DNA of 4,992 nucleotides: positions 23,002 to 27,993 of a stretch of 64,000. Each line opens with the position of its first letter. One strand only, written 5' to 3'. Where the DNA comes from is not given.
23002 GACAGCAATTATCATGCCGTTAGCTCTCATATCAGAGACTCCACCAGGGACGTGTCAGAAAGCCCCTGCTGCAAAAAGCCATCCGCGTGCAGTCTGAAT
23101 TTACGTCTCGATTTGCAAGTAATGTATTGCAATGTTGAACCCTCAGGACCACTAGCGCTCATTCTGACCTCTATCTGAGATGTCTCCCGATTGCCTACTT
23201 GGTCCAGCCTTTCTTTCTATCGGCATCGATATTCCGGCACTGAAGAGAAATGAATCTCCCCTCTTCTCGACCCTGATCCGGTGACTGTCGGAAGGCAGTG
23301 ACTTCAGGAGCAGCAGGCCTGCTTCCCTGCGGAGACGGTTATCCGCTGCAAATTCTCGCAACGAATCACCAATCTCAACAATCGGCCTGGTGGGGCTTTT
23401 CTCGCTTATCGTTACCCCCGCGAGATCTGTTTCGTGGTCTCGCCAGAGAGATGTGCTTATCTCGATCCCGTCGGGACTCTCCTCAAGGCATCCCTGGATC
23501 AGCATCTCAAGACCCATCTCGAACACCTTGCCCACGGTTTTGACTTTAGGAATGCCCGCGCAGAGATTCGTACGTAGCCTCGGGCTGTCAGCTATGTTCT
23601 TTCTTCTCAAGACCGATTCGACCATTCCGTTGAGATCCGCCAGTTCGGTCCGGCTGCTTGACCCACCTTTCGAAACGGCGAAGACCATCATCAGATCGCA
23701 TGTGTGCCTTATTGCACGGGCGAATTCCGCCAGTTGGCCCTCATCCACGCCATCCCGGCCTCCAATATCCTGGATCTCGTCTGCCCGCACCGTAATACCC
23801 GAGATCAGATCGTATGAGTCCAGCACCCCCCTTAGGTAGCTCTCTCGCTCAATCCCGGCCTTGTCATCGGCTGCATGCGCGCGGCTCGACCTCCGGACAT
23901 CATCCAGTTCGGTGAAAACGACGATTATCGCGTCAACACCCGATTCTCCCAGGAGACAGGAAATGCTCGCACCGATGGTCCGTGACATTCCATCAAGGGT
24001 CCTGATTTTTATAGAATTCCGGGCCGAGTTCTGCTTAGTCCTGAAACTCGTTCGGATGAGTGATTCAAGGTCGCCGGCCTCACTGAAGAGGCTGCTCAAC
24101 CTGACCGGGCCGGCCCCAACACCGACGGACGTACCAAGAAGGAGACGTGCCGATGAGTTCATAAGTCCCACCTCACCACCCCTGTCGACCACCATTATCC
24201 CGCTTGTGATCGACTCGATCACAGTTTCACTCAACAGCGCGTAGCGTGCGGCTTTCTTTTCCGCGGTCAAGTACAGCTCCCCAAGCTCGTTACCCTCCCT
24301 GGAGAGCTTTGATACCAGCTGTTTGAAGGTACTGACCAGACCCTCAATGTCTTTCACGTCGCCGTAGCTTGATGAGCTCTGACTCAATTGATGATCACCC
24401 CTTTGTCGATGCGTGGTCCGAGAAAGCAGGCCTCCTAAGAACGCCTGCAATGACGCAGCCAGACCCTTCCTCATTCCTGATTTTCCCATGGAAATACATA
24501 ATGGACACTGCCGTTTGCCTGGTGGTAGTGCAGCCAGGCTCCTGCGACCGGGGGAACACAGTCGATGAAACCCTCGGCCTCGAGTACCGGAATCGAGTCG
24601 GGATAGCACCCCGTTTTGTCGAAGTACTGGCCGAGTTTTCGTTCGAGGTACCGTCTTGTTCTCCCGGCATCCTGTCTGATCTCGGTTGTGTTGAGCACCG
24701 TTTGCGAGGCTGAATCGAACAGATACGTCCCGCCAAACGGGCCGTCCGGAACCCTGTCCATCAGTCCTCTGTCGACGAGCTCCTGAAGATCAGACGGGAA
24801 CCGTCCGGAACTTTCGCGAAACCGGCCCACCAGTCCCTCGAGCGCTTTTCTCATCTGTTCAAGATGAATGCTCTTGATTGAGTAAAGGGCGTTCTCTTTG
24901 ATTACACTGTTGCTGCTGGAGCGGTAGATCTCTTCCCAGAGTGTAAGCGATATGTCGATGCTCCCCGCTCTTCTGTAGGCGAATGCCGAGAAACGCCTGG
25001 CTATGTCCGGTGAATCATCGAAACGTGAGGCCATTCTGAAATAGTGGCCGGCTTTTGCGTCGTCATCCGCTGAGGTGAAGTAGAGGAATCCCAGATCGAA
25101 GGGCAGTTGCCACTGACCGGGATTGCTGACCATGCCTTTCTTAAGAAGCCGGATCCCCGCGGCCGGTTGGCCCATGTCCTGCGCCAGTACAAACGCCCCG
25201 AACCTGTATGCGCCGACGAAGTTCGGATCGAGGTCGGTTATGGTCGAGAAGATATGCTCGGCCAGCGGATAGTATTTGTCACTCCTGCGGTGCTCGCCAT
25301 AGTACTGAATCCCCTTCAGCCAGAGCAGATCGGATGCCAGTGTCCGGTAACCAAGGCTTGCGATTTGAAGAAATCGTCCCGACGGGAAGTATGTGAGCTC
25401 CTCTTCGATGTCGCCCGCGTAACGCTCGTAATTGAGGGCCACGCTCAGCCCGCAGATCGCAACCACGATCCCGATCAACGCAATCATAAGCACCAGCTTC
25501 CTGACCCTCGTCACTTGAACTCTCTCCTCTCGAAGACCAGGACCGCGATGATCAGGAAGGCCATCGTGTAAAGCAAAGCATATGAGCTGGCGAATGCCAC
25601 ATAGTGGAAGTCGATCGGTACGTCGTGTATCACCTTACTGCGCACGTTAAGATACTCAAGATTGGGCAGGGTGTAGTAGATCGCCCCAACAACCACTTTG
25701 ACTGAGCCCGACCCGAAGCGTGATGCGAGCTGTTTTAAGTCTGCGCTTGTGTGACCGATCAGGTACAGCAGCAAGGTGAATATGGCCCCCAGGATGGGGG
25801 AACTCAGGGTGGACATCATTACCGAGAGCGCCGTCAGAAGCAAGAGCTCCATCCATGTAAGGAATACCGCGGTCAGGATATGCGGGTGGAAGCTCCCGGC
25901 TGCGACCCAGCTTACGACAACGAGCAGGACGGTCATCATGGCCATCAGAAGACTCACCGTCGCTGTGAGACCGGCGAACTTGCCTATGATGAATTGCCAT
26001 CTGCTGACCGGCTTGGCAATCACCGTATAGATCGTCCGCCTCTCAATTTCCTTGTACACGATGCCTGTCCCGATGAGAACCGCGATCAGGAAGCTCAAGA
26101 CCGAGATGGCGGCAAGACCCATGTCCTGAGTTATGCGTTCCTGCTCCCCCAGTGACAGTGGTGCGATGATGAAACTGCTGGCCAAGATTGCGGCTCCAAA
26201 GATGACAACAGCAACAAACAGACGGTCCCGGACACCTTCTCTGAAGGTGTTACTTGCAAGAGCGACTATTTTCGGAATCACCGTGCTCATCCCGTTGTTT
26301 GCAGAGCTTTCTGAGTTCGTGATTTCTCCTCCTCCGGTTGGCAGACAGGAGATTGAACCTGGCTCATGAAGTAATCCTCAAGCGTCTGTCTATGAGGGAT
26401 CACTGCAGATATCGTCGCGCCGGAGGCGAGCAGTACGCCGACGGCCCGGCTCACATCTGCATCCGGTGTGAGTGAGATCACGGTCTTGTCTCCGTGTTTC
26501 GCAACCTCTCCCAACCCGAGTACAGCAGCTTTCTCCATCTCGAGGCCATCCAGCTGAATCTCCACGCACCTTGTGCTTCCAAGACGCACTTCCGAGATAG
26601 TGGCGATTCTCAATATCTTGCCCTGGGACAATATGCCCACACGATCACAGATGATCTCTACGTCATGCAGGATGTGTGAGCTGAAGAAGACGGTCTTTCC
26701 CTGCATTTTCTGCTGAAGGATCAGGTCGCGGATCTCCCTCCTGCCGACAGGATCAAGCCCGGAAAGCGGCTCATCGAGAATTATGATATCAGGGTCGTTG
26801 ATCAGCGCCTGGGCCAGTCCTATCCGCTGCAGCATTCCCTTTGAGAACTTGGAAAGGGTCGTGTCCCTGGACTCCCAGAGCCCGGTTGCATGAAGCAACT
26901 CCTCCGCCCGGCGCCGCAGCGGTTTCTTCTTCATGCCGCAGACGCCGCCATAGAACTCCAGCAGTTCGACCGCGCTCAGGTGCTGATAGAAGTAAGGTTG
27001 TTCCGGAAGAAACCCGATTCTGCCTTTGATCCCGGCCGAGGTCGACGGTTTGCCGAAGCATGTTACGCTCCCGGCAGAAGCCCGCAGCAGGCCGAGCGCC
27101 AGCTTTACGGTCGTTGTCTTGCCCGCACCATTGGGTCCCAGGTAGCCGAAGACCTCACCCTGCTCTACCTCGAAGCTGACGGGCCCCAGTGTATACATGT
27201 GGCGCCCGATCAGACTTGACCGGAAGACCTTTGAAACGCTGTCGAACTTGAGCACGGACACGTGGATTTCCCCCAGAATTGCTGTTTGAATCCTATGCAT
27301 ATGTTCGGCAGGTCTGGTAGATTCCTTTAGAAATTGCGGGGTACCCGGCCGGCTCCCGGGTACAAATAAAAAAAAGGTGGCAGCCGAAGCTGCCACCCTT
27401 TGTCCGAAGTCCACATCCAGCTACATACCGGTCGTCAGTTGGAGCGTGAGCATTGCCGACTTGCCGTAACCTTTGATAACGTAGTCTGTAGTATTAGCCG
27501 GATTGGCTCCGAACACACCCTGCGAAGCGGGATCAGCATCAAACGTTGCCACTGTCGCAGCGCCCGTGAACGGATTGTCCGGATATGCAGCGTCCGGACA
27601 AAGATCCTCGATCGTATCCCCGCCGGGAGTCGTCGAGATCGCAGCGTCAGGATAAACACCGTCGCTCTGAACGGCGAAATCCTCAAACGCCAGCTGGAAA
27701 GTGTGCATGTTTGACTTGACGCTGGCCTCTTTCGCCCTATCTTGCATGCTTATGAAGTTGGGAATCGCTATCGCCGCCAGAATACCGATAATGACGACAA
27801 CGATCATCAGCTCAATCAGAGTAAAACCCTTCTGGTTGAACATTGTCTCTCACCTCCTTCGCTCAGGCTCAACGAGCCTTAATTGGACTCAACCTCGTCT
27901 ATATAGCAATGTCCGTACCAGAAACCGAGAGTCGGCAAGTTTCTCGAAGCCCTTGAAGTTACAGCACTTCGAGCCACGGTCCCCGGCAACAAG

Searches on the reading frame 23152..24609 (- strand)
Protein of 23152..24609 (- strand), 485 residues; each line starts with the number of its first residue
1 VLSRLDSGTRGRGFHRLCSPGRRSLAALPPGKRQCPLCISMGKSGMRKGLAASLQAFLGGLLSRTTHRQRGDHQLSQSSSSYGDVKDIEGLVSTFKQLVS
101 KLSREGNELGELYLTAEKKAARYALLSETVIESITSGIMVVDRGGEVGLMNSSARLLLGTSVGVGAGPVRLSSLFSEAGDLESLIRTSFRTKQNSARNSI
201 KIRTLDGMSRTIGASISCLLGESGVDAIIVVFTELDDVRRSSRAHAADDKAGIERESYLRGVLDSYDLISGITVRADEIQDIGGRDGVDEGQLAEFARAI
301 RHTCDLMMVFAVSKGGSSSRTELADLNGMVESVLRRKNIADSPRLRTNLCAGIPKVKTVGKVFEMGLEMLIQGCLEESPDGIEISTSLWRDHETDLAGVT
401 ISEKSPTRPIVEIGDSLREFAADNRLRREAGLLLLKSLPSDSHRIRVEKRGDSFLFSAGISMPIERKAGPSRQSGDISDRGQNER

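Call 24: search_protein_families(library=ncbifam, proteins=[window:23152-24609:-], max_evalue=0.01)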
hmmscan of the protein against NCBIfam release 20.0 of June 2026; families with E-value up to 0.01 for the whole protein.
window:23152-24609:- (485 aa): 2 families
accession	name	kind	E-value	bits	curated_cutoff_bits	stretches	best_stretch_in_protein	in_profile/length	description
NF008468.0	PRK11360.1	equivalog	2.8e-09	35.9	646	1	90-239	230-381/616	two-component system sensor histidine kinase AtoS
NF046044.1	PnpS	equivalog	2.5e-07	30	400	1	96-242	26-167/390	two-component system histidine kinase PnpS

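Call 52: search_protein_families(library=pfam, proteins=[window:23152-24609:-], max_evalue=0.0001)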
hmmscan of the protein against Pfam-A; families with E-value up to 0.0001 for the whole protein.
window:23152-24609:- (485 aa): 0 families

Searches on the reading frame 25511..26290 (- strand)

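Call 52: search_protein_families(library=pfam, proteins=[window:25511-26290:-], max_evalue=0.0001)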
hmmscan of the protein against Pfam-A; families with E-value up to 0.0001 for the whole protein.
window:25511-26290:- (259 aa): 1 family
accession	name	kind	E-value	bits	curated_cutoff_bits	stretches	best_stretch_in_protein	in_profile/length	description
PF12679.13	ABC2_membrane_2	-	1.2e-10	41.6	27.2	1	10-257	2-282/283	ABC-2 family transporter protein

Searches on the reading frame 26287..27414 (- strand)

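Call 52: search_protein_families(library=pfam, proteins=[window:26287-27414:-], max_evalue=0.0001)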
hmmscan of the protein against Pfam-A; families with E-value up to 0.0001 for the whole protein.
window:26287-27414:- (375 aa): 2 families
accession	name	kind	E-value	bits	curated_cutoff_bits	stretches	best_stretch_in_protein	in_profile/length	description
PF00005.33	ABC_tran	-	1.9e-26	93.7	25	1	77-217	2-136/137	ABC transporter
PF13304.12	AAA_21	-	4.2e-09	37.3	27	1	184-247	232-298/304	AAA domain, putative AbiEii toxin, Type IV TA system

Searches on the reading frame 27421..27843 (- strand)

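Call 52: search_protein_families(library=pfam, proteins=[window:27421-27843:-], max_evalue=0.0001)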
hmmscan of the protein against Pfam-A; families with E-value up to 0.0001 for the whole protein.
window:27421-27843:- (140 aa): 1 family
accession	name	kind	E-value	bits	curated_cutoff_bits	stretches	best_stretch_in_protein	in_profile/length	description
PF07963.17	N_methyl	-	1.2e-10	41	21.2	1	1-27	1-27/27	Prokaryotic N-terminal methylation motif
